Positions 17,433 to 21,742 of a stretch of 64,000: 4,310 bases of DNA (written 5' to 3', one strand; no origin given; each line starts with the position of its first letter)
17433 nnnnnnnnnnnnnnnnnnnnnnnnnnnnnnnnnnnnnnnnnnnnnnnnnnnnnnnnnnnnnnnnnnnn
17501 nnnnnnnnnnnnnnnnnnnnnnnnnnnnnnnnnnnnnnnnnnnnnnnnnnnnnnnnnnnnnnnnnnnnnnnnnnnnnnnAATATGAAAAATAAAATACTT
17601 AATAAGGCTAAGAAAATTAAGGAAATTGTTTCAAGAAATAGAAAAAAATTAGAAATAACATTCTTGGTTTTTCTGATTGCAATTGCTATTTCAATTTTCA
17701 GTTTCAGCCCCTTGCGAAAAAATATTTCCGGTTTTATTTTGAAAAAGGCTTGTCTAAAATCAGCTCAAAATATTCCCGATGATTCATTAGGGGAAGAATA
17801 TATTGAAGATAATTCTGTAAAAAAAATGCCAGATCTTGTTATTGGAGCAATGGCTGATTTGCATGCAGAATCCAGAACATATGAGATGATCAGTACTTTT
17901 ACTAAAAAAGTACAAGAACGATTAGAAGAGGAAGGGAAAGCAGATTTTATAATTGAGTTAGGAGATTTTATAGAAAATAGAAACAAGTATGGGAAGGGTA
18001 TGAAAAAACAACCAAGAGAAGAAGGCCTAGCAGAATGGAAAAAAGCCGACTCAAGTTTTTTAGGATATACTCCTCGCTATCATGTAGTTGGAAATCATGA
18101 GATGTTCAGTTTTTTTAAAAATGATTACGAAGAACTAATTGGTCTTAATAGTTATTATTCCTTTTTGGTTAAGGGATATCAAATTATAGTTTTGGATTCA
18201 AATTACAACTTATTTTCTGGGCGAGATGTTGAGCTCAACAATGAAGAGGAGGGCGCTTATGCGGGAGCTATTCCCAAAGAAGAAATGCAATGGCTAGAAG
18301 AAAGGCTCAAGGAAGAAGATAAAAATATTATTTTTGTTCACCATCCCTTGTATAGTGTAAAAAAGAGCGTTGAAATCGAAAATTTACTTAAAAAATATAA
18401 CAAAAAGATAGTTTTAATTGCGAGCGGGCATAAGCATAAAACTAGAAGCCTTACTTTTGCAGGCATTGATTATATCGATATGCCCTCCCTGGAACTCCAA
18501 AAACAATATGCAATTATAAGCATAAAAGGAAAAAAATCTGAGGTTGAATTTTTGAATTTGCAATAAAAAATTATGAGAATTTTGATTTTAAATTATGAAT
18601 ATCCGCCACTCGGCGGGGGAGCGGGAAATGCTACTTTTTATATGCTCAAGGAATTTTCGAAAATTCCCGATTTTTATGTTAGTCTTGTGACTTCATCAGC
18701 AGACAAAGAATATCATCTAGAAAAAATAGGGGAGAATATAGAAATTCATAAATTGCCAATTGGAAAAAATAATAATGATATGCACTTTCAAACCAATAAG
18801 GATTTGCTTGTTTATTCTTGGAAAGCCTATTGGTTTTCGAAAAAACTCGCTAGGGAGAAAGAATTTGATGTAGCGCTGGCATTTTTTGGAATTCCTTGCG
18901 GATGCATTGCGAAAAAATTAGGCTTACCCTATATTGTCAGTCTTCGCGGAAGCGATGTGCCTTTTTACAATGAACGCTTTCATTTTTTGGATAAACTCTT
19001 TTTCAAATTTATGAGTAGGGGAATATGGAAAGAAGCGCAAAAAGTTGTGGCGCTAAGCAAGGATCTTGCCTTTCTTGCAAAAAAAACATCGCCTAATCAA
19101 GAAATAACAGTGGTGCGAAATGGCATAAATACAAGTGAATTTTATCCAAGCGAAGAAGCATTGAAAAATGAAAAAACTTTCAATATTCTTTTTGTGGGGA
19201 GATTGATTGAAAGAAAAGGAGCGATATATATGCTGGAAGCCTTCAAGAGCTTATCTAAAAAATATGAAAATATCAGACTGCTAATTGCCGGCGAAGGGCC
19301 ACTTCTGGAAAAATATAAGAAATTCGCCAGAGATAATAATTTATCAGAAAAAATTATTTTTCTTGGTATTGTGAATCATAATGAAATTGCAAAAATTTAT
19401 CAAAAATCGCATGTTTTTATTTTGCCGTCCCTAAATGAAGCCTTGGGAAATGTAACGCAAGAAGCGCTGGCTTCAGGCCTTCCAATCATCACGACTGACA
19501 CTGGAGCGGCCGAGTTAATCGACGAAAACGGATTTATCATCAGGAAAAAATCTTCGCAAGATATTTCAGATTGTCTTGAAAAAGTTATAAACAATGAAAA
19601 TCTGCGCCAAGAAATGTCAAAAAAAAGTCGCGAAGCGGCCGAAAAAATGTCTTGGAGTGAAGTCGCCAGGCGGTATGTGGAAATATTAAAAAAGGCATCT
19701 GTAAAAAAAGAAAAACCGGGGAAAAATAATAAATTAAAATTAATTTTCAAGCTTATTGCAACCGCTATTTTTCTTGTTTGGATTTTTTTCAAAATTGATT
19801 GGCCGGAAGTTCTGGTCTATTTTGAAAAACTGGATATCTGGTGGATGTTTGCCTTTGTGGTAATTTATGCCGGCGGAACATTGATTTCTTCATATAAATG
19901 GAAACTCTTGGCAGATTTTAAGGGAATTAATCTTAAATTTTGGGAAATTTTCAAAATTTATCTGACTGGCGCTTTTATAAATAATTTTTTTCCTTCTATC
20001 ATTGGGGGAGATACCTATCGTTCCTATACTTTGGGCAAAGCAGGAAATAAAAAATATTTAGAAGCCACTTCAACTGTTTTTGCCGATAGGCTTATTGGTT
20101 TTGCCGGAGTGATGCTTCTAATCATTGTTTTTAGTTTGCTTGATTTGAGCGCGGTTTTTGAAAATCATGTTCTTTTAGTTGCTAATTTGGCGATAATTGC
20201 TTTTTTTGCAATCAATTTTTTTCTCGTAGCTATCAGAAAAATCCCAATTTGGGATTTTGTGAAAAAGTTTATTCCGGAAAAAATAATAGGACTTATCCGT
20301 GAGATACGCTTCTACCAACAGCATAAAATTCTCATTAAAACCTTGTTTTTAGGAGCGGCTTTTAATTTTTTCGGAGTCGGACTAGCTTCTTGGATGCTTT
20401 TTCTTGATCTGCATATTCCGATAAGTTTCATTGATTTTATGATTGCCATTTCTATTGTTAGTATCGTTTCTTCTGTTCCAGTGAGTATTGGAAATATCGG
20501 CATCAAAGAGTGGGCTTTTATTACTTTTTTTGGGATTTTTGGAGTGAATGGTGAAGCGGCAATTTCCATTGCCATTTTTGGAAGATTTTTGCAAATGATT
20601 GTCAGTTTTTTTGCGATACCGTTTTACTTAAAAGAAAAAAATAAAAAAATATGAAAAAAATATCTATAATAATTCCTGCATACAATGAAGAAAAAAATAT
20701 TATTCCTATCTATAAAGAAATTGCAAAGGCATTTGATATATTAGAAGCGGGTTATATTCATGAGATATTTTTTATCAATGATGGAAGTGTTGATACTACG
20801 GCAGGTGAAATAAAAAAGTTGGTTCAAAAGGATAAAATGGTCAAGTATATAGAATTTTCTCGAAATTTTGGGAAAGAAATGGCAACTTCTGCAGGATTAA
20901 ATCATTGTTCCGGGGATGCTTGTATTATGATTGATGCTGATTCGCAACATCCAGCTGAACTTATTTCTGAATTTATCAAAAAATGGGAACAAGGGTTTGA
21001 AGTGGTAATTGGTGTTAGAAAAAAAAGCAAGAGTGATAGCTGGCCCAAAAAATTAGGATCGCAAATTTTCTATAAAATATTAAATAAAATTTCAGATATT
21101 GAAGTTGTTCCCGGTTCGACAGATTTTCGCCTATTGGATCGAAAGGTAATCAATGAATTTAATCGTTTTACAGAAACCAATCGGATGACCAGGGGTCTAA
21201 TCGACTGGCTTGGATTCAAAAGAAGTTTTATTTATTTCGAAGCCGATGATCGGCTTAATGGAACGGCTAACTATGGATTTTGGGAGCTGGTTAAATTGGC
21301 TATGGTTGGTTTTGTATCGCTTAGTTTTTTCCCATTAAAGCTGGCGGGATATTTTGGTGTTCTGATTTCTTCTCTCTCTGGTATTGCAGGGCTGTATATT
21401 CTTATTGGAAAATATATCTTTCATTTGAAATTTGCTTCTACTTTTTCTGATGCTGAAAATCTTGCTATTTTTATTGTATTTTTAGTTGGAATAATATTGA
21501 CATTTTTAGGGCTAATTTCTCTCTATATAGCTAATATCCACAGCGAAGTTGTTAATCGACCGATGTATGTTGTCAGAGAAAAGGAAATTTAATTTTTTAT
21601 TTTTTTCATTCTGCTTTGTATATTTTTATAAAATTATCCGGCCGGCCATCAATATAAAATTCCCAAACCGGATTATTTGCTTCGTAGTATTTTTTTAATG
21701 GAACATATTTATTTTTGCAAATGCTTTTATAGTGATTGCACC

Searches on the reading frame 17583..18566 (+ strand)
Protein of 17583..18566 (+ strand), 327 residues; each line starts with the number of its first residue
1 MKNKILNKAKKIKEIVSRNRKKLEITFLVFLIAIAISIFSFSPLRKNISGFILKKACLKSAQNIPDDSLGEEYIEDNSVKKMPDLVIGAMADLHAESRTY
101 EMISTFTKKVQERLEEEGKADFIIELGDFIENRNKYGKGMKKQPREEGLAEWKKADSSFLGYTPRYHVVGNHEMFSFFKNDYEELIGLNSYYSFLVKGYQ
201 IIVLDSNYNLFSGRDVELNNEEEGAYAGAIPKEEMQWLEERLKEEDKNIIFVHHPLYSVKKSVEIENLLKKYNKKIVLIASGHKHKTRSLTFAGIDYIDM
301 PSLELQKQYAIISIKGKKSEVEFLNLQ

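Call 9: search_protein_families(library=pfam, proteins=[window:17583-18566:+], max_evalue=0.001)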
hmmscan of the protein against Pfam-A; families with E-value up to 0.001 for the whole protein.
window:17583-18566:+ (327 aa): 1 family
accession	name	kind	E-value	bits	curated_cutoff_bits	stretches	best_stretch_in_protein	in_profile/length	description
PF00149.33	Metallophos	-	1.8e-14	55.1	21.5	1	87-286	3-190/191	Calcineurin-like phosphoesterase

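Call 60: search_solved_structures(query=window:17583-18563:+, max_evalue=0.01)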
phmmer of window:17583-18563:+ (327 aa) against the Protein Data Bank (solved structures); distinct sequences matched with E-value up to 0.01: 0.

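Call 86: search_protein_families(library=ncbifam, proteins=[window:17583-18566:+], max_evalue=0.00001)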
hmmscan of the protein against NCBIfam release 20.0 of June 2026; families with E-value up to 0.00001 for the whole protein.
window:17583-18566:+ (327 aa): 0 families

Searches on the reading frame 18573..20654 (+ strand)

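Call 9: search_protein_families(library=pfam, proteins=[window:18573-20654:+], max_evalue=0.001)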
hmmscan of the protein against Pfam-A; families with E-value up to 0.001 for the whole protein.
window:18573-20654:+ (693 aa): 6 families
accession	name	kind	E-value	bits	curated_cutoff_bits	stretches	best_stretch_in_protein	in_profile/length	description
PF00534.26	Glycos_transf_1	-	9e-39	133.2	26.4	1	195-354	8-171/172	Glycosyl transferases group 1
PF03706.18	LPG_synthase_TM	-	2.3e-36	126.2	33.4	1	391-678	2-298/302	Lysylphosphatidylglycerol synthase TM region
PF13692.12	Glyco_trans_1_4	-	2.3e-32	112.7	27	1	204-341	3-142/142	Glycosyl transferases group 1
PF20706.3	GT4-conflict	-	3.4e-11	43.2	26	1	151-366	143-383/385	Family 4 Glycosyltransferase in conflict systems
PF13439.12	Glyco_transf_4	-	1.3e-08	35.5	28.5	1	15-188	2-169/170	Glycosyltransferase Family 4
PF13524.12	Glyco_trans_1_2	-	7.9e-07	29.6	25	1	224-358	6-132/144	Glycosyl transferase-like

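Call 86: search_protein_families(library=ncbifam, proteins=[window:18573-20654:+], max_evalue=0.00001)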
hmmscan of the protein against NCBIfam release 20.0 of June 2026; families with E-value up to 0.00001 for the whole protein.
window:18573-20654:+ (693 aa): 39 families (the best 25 are shown)
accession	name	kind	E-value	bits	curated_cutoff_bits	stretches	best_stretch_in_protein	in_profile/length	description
TIGR03088.1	stp2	hypoth_equivalog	2.4e-31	109.1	409.05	1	156-373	138-371/374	TIGR03088 family PEP-CTERM/XrtA system glycosyltransferase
NF041876.1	EPS_EpsE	equivalog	8.5e-30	104.3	400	1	152-358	159-378/389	exopolysaccharide biosynthesis GT4 family glycosyltransferase EpsE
NF047684.1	TeichurnBiosyTuaC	equivalog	2.6e-29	102.4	550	1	97-354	108-367/391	teichuronic acid biosynthesis protein TuaC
TIGR04157.1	glyco_rSAM_CFB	subfamily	4.1e-29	101.8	400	1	151-362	166-395/406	TIGR04157 family glycosyltransferase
TIGR03999.1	thiol_BshA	equivalog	1.6e-26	93.1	273.7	1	46-374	40-372/375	N-acetyl-alpha-D-glucosaminyl L-malate synthase BshA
NF046085.1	XrtY_assoc_Gly1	equivalog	1e-25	90.4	400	1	109-374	115-383/387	XrtY-associated glycosyltransferase XYAG1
TIGR04047.1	MSMEG_0565_glyc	hypoth_equivalog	1.9e-25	89.7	259.85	1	152-371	136-370/373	MSMEG_0565 family glycosyltransferase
TIGR02149.1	glgA_Coryne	subfamily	9.2e-25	87.6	302.4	1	1-374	1-389/391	glycogen synthase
NF050056.1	ProtGlycPglH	equivalog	1.7e-23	83.3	600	1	68-374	56-352/354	GalNAc-alpha-(1->4)-GalNAc-alpha-(1->3)-diNAcBac-PP-undecaprenol alpha-1,4-N-acetyl-D-galactosaminyltransferase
NF050063.1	ProtGlycPglJ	equivalog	1e-22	80.9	500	1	83-371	72-362/363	N-acetylgalactosamine-N,N'-diacetylbacillosaminyl-diphospho-undecaprenol 4-alpha-N-acetylgalactosaminyltransferase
NF041010.1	glycosy_Agl16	equivalog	3.4e-22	78.8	575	1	145-374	124-350/352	glycosylation protein Agl16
NF038229.1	Glyco4_Geo_Pelo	equivalog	1.1e-21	77.2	400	1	94-374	52-335/338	GPMC system family 4 glycosyltransferase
TIGR03449.1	mycothiol_MshA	equivalog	1.3e-21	76.9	462.5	1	173-375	185-403/406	D-inositol-3-phosphate glycosyltransferase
TIGR04063.1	stp3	hypoth_equivalog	8.3e-21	74.3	442.05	1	151-374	154-394/397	TIGR04063 family PEP-CTERM/XrtA system glycosyltransferase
NF047880.1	glyco_SdgA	exception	2e-20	72.8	800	1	53-372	180-487/488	serine-aspartate repeat adhesin O-glycosyltransferase SdgA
TIGR00374.1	TIGR00374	subfamily_domain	7.4e-18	65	43.2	1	399-682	6-302/323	flippase-like domain-containing protein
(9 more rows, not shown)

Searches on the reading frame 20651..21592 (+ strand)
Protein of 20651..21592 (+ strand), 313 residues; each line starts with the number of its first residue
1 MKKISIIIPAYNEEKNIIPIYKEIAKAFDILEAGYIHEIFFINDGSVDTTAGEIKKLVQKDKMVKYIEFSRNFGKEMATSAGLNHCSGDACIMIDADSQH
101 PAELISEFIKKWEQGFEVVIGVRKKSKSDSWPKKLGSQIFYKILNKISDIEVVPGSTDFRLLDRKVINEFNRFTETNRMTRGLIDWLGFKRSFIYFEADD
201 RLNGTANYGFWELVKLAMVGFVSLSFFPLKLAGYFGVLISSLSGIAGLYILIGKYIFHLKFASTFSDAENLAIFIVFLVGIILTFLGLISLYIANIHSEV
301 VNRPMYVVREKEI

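Call 9: search_protein_families(library=pfam, proteins=[window:20651-21592:+], max_evalue=0.001)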
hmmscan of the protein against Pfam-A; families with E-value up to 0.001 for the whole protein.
window:20651-21592:+ (313 aa): 2 families
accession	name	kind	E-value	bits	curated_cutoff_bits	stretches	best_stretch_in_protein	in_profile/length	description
PF00535.33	Glycos_transf_2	-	9.2e-31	107.5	23.3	1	5-169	1-166/168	Glycosyl transferase family 2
PF10111.15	Glyco_tranf_2_2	-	1.1e-07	32.1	27.3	1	5-99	1-93/276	Glycosyltransferase like family 2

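Call 86: search_protein_families(library=ncbifam, proteins=[window:20651-21592:+], max_evalue=0.00001)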
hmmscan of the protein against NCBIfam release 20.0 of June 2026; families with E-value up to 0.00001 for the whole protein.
window:20651-21592:+ (313 aa): 13 families
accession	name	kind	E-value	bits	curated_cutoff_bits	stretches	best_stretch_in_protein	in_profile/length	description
NF047588.1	GlcsyltransPgfSStrep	equivalog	2.9e-68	230.3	500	1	3-312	2-306/308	glycosyltransferase PgfS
NF007986.1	PRK10714.1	equivalog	2.7e-35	121.9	529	1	1-309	5-309/316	undecaprenyl-phosphate 4-deoxy-4-formamido-L-arabinose transferase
TIGR03937.1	PgaC_IcaA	equivalog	7.8e-15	54.7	422.3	1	2-98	45-136/407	poly-beta-1,6-N-acetyl-D-glucosamine synthase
TIGR04283.1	glyco_like_mftF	equivalog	3.5e-08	33.3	182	1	4-113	1-98/221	TIGR04283 family arsenosugar biosynthesis glycosyltransferase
TIGR04182.1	glyco_TIGR04182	equivalog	5.7e-08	32.5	325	1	4-147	2-132/293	S-layer glycoprotein N-glycosyltransferase AglJ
NF050050.1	ProtGlycPglI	equivalog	6.4e-08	32.3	500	1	1-121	1-117/306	GalNAc(5)-diNAcBac-PP-undecaprenol beta-1,3-glucosyltransferase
NF041875.1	EPS_EpsD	equivalog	1e-07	31.7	370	1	4-121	1-114/325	exopolysaccharide biosynthesis glycosyltransferase EpsD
NF007482.0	PRK10073.1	equivalog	1.7e-07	30.5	423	1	2-103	6-101/334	glycosyltransferase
NF041391.1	DPhHxTase_Halo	equivalog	1.8e-07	30.4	375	1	10-175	3-157/213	dolichyl-phosphate hexose transferase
TIGR04242.1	nodulat_NodC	equivalog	2.9e-07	29.8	550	1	3-133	49-179/395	chitooligosaccharide synthase NodC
NF047683.1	TeichurnBiosyTuaG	equivalog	7.8e-07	29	400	1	3-106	7-105/252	teichuronic acid biosynthesis protein TuaG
NF010496.0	PRK13915.1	equivalog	9.6e-07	28.2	262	1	2-102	31-131/307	glucosyl-3-phosphoglycerate synthase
NF058614.1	PPMAGASynPpgS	equivalog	1.5e-06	27.8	370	1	5-168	3-163/226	polyprenyl-phospho-N-acetylgalactosaminyl synthase PpgS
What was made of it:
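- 20651..21592 (+): Second GT2 of the polyprenyl-phosphate sugar synthase type (PgfS/ArnC-like, 313 aa). Calls 9 and 86 (PgfS 230 bits, ArnC 122 bits, full-length alignments below the cut-offs).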
